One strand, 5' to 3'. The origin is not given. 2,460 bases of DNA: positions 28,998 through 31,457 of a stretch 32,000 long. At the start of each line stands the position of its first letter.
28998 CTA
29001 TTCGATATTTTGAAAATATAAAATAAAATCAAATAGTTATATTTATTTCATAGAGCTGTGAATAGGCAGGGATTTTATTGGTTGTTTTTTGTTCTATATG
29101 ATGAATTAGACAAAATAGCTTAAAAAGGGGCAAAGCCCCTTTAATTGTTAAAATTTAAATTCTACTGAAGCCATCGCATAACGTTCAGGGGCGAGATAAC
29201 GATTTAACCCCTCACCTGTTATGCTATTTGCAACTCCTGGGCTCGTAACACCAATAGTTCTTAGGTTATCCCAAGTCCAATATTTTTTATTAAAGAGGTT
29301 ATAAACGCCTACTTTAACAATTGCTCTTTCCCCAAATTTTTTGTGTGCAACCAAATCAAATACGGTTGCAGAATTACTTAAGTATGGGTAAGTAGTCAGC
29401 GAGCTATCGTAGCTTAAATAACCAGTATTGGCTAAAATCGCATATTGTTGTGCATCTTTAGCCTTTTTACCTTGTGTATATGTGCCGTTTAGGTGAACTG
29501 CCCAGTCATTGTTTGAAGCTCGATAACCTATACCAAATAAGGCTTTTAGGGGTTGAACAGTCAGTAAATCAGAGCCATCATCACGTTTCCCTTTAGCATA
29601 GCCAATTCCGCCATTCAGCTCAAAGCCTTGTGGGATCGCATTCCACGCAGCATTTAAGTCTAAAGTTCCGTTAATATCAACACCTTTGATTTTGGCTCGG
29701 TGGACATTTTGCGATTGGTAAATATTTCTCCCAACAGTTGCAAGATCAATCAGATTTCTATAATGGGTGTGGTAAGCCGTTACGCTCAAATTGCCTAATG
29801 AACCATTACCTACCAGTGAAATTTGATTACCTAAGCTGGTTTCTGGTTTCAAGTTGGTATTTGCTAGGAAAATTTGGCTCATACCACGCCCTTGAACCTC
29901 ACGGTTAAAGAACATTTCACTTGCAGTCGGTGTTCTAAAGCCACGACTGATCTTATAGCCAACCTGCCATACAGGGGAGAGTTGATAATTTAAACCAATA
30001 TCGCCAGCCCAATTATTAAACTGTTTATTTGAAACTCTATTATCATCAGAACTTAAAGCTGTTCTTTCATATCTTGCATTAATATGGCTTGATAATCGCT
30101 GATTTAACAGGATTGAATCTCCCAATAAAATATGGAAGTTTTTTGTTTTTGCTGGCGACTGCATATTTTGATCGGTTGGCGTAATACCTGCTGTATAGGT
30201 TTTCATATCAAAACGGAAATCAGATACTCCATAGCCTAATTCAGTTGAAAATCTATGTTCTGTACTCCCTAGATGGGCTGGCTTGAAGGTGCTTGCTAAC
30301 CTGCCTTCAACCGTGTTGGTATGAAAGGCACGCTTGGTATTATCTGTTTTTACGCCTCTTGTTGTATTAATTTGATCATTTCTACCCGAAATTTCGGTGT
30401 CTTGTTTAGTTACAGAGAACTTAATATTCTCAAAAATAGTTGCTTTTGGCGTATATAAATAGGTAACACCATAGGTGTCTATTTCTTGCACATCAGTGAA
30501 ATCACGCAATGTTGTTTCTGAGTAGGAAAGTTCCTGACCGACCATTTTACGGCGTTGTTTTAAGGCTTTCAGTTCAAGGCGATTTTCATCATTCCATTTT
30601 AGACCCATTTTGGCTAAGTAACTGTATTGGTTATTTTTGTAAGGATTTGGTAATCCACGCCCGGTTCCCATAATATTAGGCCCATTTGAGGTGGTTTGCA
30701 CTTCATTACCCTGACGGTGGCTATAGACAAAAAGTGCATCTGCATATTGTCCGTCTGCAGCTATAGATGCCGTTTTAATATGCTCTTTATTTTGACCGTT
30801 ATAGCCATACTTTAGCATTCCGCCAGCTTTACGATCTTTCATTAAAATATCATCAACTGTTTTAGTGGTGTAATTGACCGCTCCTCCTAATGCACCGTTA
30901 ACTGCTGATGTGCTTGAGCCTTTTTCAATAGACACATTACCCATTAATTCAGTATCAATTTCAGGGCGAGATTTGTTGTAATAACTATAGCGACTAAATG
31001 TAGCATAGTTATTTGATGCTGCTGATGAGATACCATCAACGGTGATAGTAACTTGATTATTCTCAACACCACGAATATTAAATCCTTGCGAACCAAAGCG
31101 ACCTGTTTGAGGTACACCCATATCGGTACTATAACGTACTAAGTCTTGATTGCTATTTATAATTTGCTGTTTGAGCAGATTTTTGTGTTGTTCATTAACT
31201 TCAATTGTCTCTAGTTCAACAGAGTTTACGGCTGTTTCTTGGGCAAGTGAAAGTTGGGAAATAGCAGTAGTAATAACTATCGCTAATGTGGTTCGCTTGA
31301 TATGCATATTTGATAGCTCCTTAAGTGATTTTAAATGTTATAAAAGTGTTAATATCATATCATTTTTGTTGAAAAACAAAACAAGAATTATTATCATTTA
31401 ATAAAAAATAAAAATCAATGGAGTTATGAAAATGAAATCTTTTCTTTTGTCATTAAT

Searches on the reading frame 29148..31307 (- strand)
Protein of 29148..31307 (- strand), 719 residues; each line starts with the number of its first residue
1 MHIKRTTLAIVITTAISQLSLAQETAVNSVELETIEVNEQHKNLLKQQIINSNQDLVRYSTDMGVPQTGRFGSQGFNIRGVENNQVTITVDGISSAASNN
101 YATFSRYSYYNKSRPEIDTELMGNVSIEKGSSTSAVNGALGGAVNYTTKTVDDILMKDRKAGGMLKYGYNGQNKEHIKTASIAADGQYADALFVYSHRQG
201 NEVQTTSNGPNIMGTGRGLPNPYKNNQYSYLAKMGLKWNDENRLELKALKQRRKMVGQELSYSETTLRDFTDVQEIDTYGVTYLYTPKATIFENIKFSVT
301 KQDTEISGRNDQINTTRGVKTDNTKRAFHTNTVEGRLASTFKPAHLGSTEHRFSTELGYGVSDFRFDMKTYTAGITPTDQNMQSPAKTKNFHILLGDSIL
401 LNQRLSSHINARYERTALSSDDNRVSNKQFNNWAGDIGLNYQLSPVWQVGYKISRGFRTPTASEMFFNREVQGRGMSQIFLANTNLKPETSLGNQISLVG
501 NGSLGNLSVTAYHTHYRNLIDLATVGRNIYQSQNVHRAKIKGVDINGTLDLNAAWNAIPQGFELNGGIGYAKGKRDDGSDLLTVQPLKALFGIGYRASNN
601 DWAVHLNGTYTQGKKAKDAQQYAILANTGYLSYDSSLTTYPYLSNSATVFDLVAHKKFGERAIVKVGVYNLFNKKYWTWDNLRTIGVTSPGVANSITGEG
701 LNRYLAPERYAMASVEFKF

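Call 57: search_protein_families(library=ncbifam, proteins=[window:29148-31307:-], max_evalue=0.00001)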
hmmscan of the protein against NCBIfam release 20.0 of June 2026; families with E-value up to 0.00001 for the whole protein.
window:29148-31307:- (719 aa): 3 families
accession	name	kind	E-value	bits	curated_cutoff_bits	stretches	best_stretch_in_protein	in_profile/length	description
TIGR01786.1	TonB-hemlactrns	subfamily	9.2e-130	434.2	323.75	1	25-719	13-719/719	TonB-dependent hemoglobin/transferrin/lactoferrin family receptor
TIGR01776.1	TonB-tbp-lbp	subfamily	6.7e-94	315.5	468.8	2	371-719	580-946/946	lactoferrin/transferrin family TonB-dependent receptor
TIGR01785.1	TonB-hemin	subfamily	1.1e-66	225.7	316.85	1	30-719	15-677/677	TonB-dependent heme/hemoglobin receptor family protein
